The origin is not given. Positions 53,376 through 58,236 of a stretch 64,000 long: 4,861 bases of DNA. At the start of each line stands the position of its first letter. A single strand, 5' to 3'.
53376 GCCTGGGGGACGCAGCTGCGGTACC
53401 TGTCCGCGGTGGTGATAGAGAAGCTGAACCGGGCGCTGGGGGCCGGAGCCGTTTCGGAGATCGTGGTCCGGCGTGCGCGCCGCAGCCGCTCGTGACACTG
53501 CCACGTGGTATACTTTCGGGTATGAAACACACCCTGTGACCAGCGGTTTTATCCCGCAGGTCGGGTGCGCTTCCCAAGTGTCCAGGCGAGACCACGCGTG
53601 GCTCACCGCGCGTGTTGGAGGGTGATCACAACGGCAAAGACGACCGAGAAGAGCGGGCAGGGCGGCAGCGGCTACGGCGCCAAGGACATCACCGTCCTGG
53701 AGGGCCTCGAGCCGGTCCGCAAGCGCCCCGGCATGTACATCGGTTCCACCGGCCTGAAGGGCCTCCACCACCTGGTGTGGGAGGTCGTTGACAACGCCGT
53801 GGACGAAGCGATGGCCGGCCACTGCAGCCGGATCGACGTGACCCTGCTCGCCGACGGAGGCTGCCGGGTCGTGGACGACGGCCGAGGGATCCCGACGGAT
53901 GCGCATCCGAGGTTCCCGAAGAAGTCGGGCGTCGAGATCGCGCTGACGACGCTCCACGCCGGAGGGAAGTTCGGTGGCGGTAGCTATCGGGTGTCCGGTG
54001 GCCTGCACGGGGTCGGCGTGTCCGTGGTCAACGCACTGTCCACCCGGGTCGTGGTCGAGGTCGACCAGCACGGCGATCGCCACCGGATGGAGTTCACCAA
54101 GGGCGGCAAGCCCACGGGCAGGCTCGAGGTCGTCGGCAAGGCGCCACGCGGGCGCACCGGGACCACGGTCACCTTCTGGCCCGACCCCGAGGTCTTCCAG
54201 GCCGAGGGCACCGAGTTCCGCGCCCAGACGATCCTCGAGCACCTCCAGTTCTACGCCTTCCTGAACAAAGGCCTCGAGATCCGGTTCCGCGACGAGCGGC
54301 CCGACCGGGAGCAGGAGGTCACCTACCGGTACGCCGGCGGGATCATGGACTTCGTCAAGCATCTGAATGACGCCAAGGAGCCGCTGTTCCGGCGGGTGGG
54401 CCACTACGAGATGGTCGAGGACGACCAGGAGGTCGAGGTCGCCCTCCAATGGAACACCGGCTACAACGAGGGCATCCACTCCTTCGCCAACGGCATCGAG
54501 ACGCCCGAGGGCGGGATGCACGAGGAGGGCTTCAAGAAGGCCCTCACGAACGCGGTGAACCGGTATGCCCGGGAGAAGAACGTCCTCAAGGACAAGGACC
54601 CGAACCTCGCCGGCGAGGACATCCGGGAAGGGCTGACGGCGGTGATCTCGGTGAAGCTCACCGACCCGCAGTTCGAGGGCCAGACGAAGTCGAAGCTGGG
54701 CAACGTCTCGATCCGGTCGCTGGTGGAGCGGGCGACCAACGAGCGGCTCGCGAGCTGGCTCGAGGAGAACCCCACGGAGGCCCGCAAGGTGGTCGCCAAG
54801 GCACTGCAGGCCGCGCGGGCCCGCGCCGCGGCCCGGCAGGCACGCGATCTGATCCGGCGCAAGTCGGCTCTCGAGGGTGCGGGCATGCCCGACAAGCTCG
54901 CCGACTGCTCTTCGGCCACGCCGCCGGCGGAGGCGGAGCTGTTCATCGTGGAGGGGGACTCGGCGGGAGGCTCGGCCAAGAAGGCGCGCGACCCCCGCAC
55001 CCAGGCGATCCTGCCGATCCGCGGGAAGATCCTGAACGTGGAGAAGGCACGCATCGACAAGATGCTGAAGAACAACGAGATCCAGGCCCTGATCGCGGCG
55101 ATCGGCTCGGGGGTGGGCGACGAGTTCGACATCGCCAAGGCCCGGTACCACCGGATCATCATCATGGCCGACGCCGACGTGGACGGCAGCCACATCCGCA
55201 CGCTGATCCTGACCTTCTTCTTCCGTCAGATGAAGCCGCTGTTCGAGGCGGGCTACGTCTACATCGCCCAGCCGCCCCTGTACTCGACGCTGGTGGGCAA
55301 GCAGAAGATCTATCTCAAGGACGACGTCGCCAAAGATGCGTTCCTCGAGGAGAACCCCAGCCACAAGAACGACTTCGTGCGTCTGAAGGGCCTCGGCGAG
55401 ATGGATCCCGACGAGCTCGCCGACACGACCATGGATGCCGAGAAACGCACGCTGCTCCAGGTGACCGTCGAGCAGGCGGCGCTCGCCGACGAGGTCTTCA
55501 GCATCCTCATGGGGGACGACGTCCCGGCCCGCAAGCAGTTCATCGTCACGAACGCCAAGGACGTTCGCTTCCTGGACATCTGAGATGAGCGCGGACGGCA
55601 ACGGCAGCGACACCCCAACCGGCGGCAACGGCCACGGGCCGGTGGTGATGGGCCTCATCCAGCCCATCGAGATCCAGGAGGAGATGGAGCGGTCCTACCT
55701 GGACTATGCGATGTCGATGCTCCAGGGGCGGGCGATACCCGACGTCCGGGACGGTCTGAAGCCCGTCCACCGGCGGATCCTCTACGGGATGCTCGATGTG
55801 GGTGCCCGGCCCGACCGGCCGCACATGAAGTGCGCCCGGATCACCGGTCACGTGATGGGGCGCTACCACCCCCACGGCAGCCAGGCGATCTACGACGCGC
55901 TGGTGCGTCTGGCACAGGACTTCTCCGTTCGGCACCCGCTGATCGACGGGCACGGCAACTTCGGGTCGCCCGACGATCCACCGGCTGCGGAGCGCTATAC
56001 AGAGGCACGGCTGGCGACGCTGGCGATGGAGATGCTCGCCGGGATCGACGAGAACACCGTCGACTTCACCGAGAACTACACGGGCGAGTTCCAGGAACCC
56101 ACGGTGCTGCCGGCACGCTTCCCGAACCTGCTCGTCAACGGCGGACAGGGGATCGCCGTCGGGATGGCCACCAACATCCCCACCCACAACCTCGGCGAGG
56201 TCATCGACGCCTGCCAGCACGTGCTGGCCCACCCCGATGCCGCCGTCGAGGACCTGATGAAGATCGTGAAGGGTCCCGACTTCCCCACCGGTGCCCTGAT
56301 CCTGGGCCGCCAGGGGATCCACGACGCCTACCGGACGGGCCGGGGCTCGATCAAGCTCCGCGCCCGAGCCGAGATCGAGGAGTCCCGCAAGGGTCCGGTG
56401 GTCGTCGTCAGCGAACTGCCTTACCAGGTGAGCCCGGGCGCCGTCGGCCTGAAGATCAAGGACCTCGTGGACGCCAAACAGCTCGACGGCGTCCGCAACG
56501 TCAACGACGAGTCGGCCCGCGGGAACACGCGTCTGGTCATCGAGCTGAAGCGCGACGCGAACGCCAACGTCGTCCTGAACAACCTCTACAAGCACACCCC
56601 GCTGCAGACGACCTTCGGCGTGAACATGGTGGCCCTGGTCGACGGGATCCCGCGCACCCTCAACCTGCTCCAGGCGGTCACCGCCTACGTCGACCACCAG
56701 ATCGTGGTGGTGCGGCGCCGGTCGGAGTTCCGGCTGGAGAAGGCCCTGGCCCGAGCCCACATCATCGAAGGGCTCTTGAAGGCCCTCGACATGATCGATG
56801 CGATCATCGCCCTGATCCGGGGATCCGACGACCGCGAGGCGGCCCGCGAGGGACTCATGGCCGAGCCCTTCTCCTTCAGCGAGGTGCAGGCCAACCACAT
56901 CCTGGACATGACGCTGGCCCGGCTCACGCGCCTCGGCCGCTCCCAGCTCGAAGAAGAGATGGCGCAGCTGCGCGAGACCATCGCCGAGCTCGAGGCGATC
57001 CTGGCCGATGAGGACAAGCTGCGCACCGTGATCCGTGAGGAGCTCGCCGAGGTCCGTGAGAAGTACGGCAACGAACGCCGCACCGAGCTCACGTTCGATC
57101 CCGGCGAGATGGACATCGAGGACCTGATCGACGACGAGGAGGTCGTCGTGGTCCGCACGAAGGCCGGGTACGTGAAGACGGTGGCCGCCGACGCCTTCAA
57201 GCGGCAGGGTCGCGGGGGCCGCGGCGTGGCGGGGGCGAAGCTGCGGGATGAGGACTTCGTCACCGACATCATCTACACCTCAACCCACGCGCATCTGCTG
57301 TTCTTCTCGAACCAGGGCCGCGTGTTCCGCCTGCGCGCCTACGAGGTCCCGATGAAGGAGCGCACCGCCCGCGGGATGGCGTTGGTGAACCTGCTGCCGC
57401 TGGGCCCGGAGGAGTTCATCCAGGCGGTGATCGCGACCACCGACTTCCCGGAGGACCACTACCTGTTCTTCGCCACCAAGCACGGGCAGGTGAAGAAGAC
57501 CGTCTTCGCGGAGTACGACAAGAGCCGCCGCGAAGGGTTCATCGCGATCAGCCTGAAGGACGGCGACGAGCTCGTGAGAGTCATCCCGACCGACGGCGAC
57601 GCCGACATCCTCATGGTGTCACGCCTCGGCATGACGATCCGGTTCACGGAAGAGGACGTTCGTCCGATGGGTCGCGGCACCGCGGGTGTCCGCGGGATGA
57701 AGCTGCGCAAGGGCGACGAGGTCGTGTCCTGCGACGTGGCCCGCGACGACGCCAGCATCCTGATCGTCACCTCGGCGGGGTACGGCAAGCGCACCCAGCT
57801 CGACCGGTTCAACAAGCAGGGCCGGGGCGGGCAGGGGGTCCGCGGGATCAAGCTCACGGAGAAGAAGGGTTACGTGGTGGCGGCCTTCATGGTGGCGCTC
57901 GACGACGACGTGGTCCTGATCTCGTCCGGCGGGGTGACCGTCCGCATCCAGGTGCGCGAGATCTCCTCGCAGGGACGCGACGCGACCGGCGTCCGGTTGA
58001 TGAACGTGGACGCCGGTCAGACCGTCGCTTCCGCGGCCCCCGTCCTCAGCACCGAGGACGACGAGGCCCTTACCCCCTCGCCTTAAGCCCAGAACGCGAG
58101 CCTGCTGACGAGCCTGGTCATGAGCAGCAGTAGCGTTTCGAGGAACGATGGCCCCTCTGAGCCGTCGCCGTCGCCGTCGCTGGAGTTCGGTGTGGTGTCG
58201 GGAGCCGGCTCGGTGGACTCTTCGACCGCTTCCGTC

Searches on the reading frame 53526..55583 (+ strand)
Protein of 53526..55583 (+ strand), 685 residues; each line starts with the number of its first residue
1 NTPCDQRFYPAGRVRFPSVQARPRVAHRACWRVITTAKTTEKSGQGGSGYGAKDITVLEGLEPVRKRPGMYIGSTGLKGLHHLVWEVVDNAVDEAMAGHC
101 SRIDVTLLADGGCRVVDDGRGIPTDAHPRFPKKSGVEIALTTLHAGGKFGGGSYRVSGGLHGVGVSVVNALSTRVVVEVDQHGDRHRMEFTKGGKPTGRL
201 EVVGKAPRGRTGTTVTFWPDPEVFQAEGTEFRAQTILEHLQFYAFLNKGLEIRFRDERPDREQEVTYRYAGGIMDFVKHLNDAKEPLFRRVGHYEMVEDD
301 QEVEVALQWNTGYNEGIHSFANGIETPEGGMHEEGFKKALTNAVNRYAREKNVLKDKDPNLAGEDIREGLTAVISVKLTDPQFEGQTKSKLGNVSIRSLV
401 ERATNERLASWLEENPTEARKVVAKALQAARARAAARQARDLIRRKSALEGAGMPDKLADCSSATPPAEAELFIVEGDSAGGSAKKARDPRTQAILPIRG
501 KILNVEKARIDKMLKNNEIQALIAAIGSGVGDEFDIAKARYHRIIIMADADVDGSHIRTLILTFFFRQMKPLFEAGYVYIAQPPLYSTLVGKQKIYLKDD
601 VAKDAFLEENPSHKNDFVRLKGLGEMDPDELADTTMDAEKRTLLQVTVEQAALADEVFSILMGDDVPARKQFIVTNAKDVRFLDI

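Call 48: search_protein_families(library=pfam, proteins=[window:53526-55583:+], max_evalue=0.001)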
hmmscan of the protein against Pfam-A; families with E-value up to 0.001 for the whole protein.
window:53526-55583:+ (685 aa): 4 families
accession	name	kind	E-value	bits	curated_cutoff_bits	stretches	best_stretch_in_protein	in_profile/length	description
PF00204.31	DNA_gyraseB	-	2.3e-59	200.2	27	1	272-441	1-172/173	DNA gyrase B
PF00986.26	DNA_gyraseB_C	-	2e-22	79.5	29.8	1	616-673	5-62/63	DNA gyrase B subunit, carboxyl terminus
PF01751.28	Toprim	-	1.6e-18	67.1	23.1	1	471-582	1-95/96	Toprim domain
PF02518.31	HATPase_c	-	8.3e-15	55.6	26.4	1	78-220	4-108/111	Histidine kinase-, DNA gyrase B-, and HSP90-like ATPase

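Call 49: find_homologous_proteins(query=window:53526-55583:+, max_evalue=1e-100)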
Query window:53526-55583:+ (685 aa): 8000 proteins with E <= 1e-100 among 8000 candidates; the best 120 are listed.
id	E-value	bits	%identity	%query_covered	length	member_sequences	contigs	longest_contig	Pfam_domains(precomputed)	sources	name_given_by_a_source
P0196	0.0e+0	1493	100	96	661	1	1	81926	PF00986.27,PF02518.32,PF01751.29,PF00204.32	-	-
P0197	0.0e+0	1189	79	95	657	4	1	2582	PF00986.27,PF02518.32,PF01751.29,PF00204.32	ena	-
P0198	0.0e+0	1149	79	95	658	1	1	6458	PF00986.27,PF02518.32,PF01751.29,PF00204.32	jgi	jgi:DNA gyrase subunit B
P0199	0.0e+0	1146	79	94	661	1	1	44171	PF00986.27,PF02518.32,PF01751.29,PF00204.32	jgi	jgi:DNA gyrase subunit B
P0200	0.0e+0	1145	78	95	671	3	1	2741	PF00986.27,PF02518.32,PF01751.29,PF00204.32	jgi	-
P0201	0.0e+0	1143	78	93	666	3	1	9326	PF00986.27,PF02518.32,PF01751.29,PF00204.32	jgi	jgi:DNA gyrase subunit B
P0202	0.0e+0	1142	78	95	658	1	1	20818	PF00986.27,PF02518.32,PF01751.29,PF00204.32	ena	-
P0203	0.0e+0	1140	78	94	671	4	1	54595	PF00986.27,PF02518.32,PF01751.29,PF00204.32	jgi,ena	-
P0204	0.0e+0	1140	79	92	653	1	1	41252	PF00986.27,PF02518.32,PF01751.29,PF00204.32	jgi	jgi:DNA gyrase subunit B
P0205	0.0e+0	1139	77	95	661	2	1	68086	PF00986.27,PF02518.32,PF01751.29,PF00204.32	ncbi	-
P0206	0.0e+0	1138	77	93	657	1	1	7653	PF00986.27,PF02518.32,PF01751.29,PF00204.32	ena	-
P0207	0.0e+0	1137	77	94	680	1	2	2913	PF00986.27,PF02518.32,PF01751.29,PF00204.32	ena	-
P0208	0.0e+0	1136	77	95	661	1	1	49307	PF00986.27,PF02518.32,PF01751.29,PF00204.32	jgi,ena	-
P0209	0.0e+0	1136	79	93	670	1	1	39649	PF00986.27,PF02518.32,PF01751.29,PF00204.32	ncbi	-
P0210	0.0e+0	1135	77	93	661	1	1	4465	PF00986.27,PF02518.32,PF01751.29,PF00204.32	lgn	-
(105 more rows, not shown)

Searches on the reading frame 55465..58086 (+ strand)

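Call 48: search_protein_families(library=pfam, proteins=[window:55465-58086:+], max_evalue=0.001)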
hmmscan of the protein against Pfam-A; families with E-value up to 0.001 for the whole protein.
window:55465-58086:+ (873 aa): 2 families
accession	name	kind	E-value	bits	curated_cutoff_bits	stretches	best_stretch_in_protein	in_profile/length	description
PF00521.26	DNA_topoisoIV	-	1.2e-153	512.5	31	1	89-527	1-431/432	DNA gyrase/topoisomerase IV, subunit A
PF03989.18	DNA_gyraseA_C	-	1.2e-68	226.7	27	6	714-758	2-46/48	DNA gyrase C-terminal domain, beta-propeller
